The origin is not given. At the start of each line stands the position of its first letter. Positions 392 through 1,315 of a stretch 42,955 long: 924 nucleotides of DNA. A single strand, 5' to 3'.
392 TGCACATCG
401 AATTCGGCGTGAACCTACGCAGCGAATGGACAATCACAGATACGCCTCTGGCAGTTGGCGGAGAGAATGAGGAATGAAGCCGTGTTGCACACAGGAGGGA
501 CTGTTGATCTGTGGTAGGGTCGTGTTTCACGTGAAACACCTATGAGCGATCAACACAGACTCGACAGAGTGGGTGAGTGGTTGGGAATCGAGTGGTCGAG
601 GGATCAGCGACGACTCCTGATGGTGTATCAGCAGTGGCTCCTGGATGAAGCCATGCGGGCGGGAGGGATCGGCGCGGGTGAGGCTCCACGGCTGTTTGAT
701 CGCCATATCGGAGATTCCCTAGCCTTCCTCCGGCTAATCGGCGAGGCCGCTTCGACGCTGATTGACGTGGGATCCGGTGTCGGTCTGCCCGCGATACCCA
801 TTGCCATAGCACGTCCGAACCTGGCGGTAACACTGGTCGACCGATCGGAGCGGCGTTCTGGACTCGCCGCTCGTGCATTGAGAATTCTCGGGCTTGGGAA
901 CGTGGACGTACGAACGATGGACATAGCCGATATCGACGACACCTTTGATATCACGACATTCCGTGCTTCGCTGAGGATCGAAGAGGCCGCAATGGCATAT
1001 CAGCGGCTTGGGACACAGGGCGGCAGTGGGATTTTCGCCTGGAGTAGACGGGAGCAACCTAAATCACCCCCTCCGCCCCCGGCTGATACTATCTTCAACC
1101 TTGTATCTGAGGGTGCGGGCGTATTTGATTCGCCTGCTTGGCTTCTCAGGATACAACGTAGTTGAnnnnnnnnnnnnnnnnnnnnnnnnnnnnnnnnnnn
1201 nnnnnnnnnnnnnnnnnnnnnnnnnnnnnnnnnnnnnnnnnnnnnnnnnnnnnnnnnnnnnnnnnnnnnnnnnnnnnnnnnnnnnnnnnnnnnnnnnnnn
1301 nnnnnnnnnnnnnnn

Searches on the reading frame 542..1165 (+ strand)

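Call 10: search_protein_families(library=pfam, proteins=[window:542-1165:+], max_evalue=0.00001)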
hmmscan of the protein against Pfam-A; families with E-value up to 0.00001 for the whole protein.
window:542-1165:+ (207 aa): 1 family
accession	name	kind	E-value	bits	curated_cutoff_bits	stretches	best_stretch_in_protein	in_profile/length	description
PF02527.21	GidB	-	8.7e-24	84.3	27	1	25-162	4-143/184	rRNA small subunit methyltransferase G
